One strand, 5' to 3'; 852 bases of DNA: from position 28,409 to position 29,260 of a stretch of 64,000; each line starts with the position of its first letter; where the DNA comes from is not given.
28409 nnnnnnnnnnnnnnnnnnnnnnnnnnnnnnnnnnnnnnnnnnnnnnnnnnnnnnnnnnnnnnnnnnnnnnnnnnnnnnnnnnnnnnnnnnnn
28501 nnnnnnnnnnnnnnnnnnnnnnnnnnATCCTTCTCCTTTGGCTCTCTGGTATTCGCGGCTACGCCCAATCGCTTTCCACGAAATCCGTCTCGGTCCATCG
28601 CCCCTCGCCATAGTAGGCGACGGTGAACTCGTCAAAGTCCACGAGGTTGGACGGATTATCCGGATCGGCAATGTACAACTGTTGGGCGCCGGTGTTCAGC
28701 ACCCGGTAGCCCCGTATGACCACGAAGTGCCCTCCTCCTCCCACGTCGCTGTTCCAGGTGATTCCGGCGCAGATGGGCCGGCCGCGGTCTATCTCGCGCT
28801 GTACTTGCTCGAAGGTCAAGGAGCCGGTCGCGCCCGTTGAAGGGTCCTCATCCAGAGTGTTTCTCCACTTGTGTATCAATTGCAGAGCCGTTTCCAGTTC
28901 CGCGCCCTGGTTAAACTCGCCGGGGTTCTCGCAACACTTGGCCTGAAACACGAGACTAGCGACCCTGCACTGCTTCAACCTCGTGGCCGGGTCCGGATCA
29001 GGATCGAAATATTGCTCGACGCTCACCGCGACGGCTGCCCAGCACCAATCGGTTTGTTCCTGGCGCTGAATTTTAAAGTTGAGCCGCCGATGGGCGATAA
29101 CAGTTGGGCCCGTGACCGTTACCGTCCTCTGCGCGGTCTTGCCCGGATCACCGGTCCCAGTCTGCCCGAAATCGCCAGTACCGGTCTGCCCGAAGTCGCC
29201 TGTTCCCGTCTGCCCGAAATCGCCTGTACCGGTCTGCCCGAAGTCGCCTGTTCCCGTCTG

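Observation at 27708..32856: ECF sigma / Ser-Thr kinase operon continuing into a repeat-fronted papain-like peptidase and an orphan partner protein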

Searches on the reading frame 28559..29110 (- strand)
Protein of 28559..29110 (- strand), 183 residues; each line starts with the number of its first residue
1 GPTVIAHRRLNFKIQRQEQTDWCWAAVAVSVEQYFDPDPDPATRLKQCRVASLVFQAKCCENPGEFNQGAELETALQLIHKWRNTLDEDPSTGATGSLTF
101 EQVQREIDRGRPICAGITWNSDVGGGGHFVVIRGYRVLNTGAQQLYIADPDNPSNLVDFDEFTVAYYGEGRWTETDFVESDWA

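Call 71: search_dna_similar(query=window:28559-29110:-, collection=plasmids, mode=protein, max_evalue=0.001, max_rows=25)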
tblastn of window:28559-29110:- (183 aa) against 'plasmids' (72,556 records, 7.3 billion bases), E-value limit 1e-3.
Records with a match: 26; places in all: 28; records where one place covers at least 80% of the query: 9.
Best place of each record, by identity: <60% 26.
By first word of the organism name: Streptomyces 16; Streptantibioticus 2; Embleya 2; Burkholderia 2; Nocardia 1; Azospirillum 1; Rhizobium 1; Bifidobacterium 1.
By predicted mobility (MOB-suite, as given by PLSDB): non-mobilizable 18; mobilizable 7; conjugative 1.
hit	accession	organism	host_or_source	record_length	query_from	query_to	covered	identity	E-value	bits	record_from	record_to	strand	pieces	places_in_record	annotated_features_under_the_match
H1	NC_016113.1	Streptantibioticus cattleyicolor NRRL 8057 = DSM 46488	-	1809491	3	180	97%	32.6%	4e-12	71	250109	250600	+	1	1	none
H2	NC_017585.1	Streptantibioticus cattleyicolor NRRL 8057 = DSM 46488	-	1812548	3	180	97%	32.6%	4e-12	71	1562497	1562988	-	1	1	none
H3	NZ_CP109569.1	Nocardia sp. NBC_01377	-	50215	10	179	93%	34.1%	3e-21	97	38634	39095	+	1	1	papain-like cysteine protease family protein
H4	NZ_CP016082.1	Streptomyces sp. SAT1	Adenophora trachelioides Maxim.,single ...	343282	10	162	84%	32.1%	1e-6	54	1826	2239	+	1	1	papain-like cysteine protease family protein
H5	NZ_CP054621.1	Azospirillum oryzae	cell culture,soil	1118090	12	177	91%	29.5%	6e-12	70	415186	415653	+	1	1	record has no annotation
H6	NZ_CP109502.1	Streptomyces sp. NBC_01426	-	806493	9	150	78%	33.8%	1e-8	61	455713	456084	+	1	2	papain-like cysteine protease family protein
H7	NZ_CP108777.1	Embleya sp. NBC_00896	-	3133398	4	150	80%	32.2%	5e-9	62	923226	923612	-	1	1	none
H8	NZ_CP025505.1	Rhizobium leguminosarum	Pisum sativum,pea nodule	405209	10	179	93%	26.4%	2e-6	54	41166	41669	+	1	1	papain-like cysteine protease family protein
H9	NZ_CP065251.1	Streptomyces clavuligerus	cell culture,lab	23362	4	150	80%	29.5%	3e-6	53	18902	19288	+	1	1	papain-like cysteine protease family protein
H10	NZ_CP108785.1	Embleya sp. NBC_00888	-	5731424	2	150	81%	27.3%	3e-7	57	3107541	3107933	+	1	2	none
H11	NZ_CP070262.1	Streptomyces californicus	DSMZ Isolate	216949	10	150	77%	28.4%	9e-5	49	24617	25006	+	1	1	papain-like cysteine protease family protein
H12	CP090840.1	Streptomyces viridifaciens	Whole organism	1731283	14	150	75%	27.7%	2e-7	57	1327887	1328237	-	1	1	C39 family peptidase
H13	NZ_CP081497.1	Streptomyces sp. BHT-5-2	whole organism,plant soil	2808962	10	150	77%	26.9%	9e-9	61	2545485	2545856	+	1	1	none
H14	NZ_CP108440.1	Streptomyces sp. NBC_01278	-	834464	12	150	76%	26.9%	7e-6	52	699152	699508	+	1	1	papain-like cysteine protease family protein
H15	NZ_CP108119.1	Streptomyces sp. NBC_00211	-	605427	12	150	76%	26.9%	7e-6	52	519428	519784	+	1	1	papain-like cysteine protease family protein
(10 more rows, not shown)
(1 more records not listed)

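Call 72: get_annotated_region(hit=H3, flank=4000)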
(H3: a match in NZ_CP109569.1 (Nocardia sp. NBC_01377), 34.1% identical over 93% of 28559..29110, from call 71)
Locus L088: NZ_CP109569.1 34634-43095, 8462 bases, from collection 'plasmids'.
description: Nocardia sp. NBC_01377 plasmid unnamed3, complete sequence
organism: Nocardia sp. NBC_01377 (NCBI taxid 2903595)
taxonomy: Bacteria; Actinomycetota; Actinomycetes; Mycobacteriales; Nocardiaceae; Nocardia; Nocardia sp. NBC 01377
host: -; source: -; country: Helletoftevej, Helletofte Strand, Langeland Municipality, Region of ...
typing (MOB-suite, as given by PLSDB): non-mobilizable
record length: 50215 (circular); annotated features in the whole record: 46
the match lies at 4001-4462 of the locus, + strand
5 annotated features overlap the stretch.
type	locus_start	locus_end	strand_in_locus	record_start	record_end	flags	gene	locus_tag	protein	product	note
CDS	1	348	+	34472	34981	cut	mobC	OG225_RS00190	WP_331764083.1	plasmid mobilization relaxosome protein MobC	-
CDS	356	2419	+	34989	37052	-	-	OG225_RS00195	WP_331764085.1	hypothetical protein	-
CDS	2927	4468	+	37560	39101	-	-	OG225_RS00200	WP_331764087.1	papain-like cysteine protease family protein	-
CDS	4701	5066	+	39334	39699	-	-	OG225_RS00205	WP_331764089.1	hypothetical protein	-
CDS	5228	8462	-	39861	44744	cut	mobF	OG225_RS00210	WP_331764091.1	MobF family relaxase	-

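Call 73: get_annotated_region(hit=H8, flank=4000)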
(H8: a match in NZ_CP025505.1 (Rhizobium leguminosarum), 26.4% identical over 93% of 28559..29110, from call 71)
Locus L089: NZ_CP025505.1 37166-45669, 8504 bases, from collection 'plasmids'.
description: Rhizobium leguminosarum bv. viciae strain UPM791 plasmid pRlvC, complete sequence
organism: Rhizobium leguminosarum (NCBI taxid 387)
taxonomy: Bacteria; Pseudomonadota; Alphaproteobacteria; Hyphomicrobiales; Rhizobiaceae; Rhizobium; Rhizobium leguminosarum
host: -; source: Pisum sativum,pea nodule; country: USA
typing (MOB-suite, as given by PLSDB): conjugative; replicon rep_cluster_471; relaxase MOBQ; mating-pair formation MPF_T
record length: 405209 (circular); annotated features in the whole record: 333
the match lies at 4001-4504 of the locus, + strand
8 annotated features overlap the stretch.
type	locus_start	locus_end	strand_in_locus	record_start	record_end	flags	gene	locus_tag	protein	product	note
CDS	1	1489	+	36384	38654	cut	-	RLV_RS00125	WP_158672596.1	AAA family ATPase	-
CDS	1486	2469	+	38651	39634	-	-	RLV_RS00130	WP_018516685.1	hypothetical protein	-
CDS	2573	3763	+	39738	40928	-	-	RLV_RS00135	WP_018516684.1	hypothetical protein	-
CDS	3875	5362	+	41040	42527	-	-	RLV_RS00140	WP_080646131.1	papain-like cysteine protease family protein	-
CDS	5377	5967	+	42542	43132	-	-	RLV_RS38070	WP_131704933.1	hypothetical protein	-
CDS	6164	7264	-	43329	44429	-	dinB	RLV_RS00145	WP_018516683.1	DNA polymerase IV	GO:0006281 - DNA repair [Evidence IEA]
CDS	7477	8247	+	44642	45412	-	xth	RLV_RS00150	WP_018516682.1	exodeoxyribonuclease III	GO:0006281 - DNA repair [Evidence IEA]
CDS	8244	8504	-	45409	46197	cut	-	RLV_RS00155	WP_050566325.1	SOS response-associated peptidase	GO:0018142 - obsolete protein-DNA covalent cross-linking [Evidence IEA]; GO:0009432 - SOS response [Evidence IEA]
